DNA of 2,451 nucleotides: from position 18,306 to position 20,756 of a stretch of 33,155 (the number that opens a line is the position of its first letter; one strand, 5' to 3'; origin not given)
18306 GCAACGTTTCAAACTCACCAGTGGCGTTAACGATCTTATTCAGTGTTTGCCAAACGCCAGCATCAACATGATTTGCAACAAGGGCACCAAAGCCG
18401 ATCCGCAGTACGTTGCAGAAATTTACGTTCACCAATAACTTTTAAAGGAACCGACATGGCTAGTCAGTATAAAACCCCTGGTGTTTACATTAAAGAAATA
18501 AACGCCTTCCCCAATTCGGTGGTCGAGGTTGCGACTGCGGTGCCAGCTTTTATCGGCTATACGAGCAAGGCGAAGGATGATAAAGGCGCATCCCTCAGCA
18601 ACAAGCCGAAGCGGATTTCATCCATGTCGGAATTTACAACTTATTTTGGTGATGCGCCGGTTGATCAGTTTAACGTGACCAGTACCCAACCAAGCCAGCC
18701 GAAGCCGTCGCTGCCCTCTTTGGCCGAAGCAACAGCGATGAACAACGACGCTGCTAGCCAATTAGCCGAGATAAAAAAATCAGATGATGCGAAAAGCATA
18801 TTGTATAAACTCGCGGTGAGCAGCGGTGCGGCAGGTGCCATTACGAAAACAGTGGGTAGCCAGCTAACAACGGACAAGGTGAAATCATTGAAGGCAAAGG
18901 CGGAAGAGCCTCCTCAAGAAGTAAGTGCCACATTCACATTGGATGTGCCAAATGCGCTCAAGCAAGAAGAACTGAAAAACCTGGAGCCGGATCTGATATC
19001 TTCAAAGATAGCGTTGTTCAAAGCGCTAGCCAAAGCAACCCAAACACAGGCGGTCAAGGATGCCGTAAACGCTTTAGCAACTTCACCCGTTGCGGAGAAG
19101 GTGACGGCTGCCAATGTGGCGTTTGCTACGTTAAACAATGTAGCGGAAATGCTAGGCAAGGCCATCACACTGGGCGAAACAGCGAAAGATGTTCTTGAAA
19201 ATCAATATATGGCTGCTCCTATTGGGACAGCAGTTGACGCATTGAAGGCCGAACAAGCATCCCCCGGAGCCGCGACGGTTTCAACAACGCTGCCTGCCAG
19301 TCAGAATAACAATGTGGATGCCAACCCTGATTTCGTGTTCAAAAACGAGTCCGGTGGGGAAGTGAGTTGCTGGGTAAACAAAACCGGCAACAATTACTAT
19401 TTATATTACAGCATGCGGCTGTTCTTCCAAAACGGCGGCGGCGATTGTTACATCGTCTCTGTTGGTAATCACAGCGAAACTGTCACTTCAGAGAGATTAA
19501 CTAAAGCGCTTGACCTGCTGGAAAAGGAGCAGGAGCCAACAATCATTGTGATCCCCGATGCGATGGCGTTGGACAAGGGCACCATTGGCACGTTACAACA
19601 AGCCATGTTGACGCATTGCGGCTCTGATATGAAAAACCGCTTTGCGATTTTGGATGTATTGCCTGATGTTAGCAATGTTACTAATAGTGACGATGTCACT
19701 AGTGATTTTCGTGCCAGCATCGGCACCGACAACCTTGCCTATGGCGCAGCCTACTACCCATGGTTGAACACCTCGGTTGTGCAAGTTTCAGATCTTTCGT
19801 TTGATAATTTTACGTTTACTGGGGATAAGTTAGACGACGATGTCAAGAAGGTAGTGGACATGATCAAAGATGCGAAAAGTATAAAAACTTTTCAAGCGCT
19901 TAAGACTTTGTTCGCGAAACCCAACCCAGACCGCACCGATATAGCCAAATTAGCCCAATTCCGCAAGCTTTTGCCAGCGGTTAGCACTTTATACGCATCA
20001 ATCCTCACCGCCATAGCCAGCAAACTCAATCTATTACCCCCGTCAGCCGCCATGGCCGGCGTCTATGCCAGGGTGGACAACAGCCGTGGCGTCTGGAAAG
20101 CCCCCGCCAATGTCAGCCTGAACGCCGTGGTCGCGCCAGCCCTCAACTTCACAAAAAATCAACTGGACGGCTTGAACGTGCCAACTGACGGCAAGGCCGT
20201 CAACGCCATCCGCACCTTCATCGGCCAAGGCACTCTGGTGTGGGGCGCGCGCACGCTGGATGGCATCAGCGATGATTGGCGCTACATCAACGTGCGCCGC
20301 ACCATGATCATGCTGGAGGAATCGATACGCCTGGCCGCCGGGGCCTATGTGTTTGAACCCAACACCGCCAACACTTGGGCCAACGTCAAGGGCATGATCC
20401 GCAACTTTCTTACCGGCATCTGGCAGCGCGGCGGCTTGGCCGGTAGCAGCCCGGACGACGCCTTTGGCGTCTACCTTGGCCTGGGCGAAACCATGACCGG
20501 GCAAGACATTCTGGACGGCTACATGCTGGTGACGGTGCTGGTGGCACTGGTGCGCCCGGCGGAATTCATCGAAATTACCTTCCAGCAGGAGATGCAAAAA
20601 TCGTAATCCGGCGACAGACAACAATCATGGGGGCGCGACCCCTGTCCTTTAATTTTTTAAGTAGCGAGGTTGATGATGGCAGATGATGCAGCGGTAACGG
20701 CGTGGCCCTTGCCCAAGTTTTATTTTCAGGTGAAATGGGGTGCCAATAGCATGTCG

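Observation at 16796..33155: Phage-tail-like extracellular contractile injection system (eCIS) structural operon with non-Afp/PVC gene order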

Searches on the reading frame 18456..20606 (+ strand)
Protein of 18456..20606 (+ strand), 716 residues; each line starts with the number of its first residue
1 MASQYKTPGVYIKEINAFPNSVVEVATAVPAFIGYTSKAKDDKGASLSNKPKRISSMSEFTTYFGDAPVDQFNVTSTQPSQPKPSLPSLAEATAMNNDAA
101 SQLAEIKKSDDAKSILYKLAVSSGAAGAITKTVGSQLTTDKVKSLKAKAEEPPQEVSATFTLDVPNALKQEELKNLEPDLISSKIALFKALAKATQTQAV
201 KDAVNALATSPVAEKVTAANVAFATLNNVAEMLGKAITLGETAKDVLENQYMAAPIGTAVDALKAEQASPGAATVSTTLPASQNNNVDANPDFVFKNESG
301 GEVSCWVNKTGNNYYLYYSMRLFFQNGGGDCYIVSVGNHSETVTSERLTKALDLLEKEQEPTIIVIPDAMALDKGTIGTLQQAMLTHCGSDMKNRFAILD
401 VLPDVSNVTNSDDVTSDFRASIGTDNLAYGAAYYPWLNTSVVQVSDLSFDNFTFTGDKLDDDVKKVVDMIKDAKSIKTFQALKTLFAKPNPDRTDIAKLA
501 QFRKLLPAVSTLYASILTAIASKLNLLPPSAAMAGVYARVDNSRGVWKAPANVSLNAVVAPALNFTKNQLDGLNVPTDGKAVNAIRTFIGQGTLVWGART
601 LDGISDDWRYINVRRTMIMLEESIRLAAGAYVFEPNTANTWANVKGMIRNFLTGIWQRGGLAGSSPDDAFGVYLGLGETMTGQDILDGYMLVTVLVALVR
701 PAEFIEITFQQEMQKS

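Call 5: search_protein_families(library=pfam, proteins=[window:18456-20606:+], max_evalue=0.01)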
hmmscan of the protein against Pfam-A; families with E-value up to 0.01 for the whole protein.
window:18456-20606:+ (716 aa): 2 families
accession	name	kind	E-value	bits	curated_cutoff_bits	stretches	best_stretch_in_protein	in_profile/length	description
PF17482.7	Phage_sheath_1C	-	5.3e-11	42.9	26.9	1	606-711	4-103/104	Phage tail sheath C-terminal domain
PF04984.19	Phage_sheath_1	-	6.5e-08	33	31.4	1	342-601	2-168/168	Phage tail sheath protein subtilisin-like domain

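Call 7: search_protein_families(library=ncbifam, proteins=[window:18456-20606:+], max_evalue=0.01)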
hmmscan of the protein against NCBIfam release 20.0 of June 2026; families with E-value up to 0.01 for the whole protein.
window:18456-20606:+ (716 aa): 0 families

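Call 10: search_solved_structures(query=window:18456-20606:+, max_evalue=0.01)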
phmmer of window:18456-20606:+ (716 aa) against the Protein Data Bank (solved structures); distinct sequences matched with E-value up to 0.01: 19.
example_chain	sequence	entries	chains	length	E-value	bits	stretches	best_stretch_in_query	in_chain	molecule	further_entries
9r9h_T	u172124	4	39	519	1.4e-159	535.6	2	305-716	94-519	Phage tail sheath family protein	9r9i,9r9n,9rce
7adz_2A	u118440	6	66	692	2.7e-103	349.7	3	506-716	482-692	Putative phage tail sheath protein FI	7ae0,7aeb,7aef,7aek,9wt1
7b5h_AO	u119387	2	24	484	3.1e-102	346.2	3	506-716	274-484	All3325 protein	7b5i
9qgl_3A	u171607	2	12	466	7e-58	199.6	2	495-713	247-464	Phage tail sheath family protein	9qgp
6j0b_A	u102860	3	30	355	3.2e-54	187.5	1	510-714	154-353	Pvc2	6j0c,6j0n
6j0n_t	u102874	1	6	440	1.2e-53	185.6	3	522-713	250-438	Pvc3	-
9qgl_2A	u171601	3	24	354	4.5e-53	183.7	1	512-712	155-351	Phage tail sheath family protein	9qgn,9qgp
6rao_D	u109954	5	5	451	2e-52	181.6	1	517-714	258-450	Afp3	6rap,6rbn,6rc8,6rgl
6j0n_V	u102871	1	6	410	4.8e-50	173.7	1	526-709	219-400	Pvc4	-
6rao_C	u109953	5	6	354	8.5e-50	172.9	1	526-713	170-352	Afp2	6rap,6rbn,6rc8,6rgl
9ezm_A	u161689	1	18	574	1.2e-49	172.4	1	515-714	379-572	Phage tail sheath protein FI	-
9qgl_4A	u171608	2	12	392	6.3e-49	170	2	526-709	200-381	Phage tail sheath family protein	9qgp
8bky_A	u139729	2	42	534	1.6e-43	152.2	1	524-708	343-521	Phage tail sheath protein | Phage tail sheath family protein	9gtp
8bl4_V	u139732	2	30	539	9.4e-42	146.3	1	524-708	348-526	Phage tail sheath family protein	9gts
6rao_E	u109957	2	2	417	3.1e-41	144.6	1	526-712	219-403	Afp4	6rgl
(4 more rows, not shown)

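Call 37: find_encoding_contigs(protein=window:18456-20606:+, flank=10000, max_places=6)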
Protein window:18456-20606:+ (716 aa): 2 contigs read that carry it; 2 places shown.
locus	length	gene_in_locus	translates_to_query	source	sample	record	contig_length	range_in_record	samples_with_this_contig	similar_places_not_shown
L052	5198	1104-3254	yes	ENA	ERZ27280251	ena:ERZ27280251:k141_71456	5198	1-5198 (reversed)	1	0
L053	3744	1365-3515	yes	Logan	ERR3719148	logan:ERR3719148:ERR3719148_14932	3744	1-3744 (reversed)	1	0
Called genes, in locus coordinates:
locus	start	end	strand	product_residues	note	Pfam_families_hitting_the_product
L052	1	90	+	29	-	?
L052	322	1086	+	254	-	-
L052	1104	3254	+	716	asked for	PF04984:Phage_sheath_1, PF17482:Phage_sheath_1C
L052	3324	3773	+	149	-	PF06841:Phage_T4_gp19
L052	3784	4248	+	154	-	PF06841:Phage_T4_gp19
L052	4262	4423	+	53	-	PF19265:DUF5908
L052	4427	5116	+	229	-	PF19266:CIS_tube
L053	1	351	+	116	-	?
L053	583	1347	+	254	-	-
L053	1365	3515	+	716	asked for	PF04984:Phage_sheath_1, PF17482:Phage_sheath_1C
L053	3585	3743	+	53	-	?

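Call 54: find_homologous_proteins(query=window:18456-20606:+, max_evalue=1e-30)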
Query window:18456-20606:+ (716 aa): 6891 proteins with E <= 1e-30 among 8000 candidates; the best 120 are listed.
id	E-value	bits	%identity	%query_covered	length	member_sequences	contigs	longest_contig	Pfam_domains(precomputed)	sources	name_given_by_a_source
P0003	0.0e+0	1570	100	100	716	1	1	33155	PF04984.20,PF17482.8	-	-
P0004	2.6e-181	622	62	56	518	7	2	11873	PF04984.20,PF17482.8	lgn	-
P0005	5.2e-179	615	60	58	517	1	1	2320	PF04984.20,PF17482.8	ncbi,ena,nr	ncbi:MAG: phage tail sheath subtilisin-like domain-containing protein [Gammaproteobacteria bacterium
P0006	6.7e-178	611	57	57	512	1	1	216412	PF04984.20,PF17482.8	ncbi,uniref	ncbi:phage tail sheath family protein [Undibacterium sp. TJN19]|uniref:phage tail sheath family prot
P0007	1.6e-176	607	59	60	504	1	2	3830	PF04984.20,PF17482.8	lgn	-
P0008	1.6e-176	607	60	57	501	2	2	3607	PF04984.20,PF17482.8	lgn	-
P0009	1.8e-176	606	61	56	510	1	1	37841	PF04984.20,PF17482.8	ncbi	-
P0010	4.3e-176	605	59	60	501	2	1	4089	PF04984.20,PF17482.8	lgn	-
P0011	7.2e-176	604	61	57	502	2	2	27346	PF04984.20,PF17482.8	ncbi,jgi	jgi:phage tail sheath protein FI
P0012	7.3e-176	604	58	57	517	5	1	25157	PF04984.20,PF17482.8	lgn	-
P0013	9.6e-176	604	58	60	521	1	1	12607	PF04984.20,PF17482.8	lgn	-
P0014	1.1e-175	604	56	59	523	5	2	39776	PF04984.20,PF17482.8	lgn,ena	-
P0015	1.3e-175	604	60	57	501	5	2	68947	PF04984.20,PF17482.8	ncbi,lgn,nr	ncbi:MAG: phage tail sheath family protein [Nitrosomonas sp.]|nr:phage tail sheath family protein [N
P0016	1.7e-175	603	57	58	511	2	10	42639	PF04984.20,PF17482.8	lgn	-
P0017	2.7e-175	603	61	57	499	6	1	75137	PF04984.20,PF17482.8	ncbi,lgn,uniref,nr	ncbi:phage tail sheath C-terminal domain-containing protein [Nitrosomonas sp.]|uniref:phage tail she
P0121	1.5e-168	580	59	56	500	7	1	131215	PF04984.20,PF17482.8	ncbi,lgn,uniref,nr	ncbi:hypothetical protein SAMN05421690_100470 [Nitrosomonas sp. Nm51]|uniref:phage tail sheath famil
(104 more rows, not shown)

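Call 57: find_encoding_contigs(protein=P0006, flank=10000, max_places=2)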
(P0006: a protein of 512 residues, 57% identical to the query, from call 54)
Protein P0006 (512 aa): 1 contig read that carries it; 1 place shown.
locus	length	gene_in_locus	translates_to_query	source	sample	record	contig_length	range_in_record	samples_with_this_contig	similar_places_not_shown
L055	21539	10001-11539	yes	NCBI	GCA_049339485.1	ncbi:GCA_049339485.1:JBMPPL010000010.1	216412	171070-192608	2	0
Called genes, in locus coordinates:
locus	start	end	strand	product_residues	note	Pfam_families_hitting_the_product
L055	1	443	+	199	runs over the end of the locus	PF08242:Methyltransf_12 (weak), PF13649:Methyltransf_25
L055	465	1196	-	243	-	PF00106:adh_short, PF01370:Epimerase (faint), PF08659:KR, PF13561:adh_short_C2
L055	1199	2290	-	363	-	PF01734:Patatin (weak)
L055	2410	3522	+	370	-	PF14378:PAP2_3 (weak), PF01569:PAP2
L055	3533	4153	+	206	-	PF01066:CDP-OH_P_transf (weak)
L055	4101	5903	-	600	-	PF12146:Hydrolase_4, PF12697:Abhydrolase_6, PF00561:Abhydrolase_1, PF12147:Methyltransf_20, PF08242:Methyltransf_12 (faint), PF13649:Methyltransf_25 (weak)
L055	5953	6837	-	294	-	PF01148:CTP_transf_1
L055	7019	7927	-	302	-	PF01619:Pro_dh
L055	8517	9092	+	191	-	PF14065:Pvc16_N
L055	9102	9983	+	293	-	-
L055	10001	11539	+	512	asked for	PF04984:Phage_sheath_1 (faint), PF17482:Phage_sheath_1C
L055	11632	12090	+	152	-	PF06841:Phage_T4_gp19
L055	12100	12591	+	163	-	PF06841:Phage_T4_gp19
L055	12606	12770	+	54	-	PF19265:DUF5908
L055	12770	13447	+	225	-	PF19266:CIS_tube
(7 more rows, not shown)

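Call 58: find_encoding_contigs(protein=P0121, flank=10000, max_places=2)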
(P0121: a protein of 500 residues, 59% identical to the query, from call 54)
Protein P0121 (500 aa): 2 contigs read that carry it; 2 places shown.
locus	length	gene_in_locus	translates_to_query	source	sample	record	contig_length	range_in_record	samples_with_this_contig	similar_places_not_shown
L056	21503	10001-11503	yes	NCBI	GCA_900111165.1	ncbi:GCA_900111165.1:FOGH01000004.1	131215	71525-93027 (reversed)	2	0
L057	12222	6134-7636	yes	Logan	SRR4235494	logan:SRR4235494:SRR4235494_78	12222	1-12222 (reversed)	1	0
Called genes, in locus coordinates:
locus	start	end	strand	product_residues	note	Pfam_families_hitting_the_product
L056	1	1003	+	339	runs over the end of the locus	PF02618:YceG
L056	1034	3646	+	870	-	PF00535:Glycos_transf_2, PF04138:GtrA_DPMS_TM, PF13231:PMT_2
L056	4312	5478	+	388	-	PF08442:ATP-grasp_2, PF13549:ATP-grasp_5 (faint), PF24948:Citrate_synth_N, PF00549:Ligase_CoA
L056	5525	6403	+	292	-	PF02629:CoA_binding, PF13380:CoA_binding_2 (weak), PF00549:Ligase_CoA, PF13607:Succ_CoA_lig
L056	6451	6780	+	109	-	-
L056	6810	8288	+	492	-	PF02113:Peptidase_S13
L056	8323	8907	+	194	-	PF14065:Pvc16_N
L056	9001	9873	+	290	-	-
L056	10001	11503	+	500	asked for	PF04984:Phage_sheath_1 (weak), PF17482:Phage_sheath_1C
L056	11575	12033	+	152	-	PF06841:Phage_T4_gp19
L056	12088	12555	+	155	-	PF06841:Phage_T4_gp19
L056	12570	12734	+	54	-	PF19265:DUF5908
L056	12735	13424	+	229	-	PF19266:CIS_tube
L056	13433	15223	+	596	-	PF04717:Phage_base_V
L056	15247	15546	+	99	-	PF05488:PAAR_motif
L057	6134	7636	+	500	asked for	PF04984:Phage_sheath_1 (weak), PF17482:Phage_sheath_1C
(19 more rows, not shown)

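Call 95: predict_structure(alignment_id=A6)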
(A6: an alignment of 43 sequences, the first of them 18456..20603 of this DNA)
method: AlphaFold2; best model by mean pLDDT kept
length: 716 residues; sequences in the alignment: 43
mean_pLDDT: 60.3   pTM: 0.55
mean pLDDT of the five models: 60.3, 60.0, 59.8, 58.8, 57.4
residues with pLDDT >= 90: 79; 70-90: 139; 50-70: 257; < 50: 241
segments of 3 or more residues with pLDDT < 50: 1-25, 82-87, 122-137, 145-176, 236-254, 256-287, 405-411, 455-457, 492-494, 545-615, 699-704
pLDDT, mean of each block of 10 residues (from residue 1): 33 34 56 96 89 96 94 76 45 53 56 56 47 48 49 30 29 48 55 56 56 52 54 48 40 33 33 28 50 81 85 91 88 96 95 87 90 87 85 76 54 62 62 67 82 59 54 54 56 56 70 85 84 78 53 37 46 40 36 29 34 48 61 56 69 60 55 62 65 59 54 54
secondary structure, 60 per line:
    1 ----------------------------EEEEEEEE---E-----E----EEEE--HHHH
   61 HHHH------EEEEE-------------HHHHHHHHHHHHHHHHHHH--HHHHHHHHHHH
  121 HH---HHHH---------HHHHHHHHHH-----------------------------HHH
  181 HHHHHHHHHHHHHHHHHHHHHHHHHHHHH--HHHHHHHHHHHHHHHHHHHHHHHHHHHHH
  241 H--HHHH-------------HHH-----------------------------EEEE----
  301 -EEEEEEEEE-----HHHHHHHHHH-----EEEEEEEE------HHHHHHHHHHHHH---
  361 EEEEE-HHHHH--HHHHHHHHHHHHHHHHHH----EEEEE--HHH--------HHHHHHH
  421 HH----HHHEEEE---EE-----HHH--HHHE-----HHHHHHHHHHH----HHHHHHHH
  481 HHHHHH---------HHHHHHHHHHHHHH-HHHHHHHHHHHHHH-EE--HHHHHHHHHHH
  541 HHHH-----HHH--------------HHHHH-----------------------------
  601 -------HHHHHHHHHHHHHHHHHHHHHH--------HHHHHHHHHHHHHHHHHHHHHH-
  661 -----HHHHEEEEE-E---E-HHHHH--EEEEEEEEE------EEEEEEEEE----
elements in order (helices of 4 or more, strands of 3 or more residues): E29-36 E51-54 H57-64 E71-75 H89-107 H110-122 H126-129 H139-148 H178-209 H212-241 H244-247 E293-296 E302-310 H316-325 E331-338 H345-357 E361-365 H367-371 H374-391 E396-400 H414-422 E430-433 H458-468 H473-486 H496-509 H511-524 H530-544 H567-571 H608-629 H638-659 H666-669 E670-674 H682-686 E689-697 E704-712
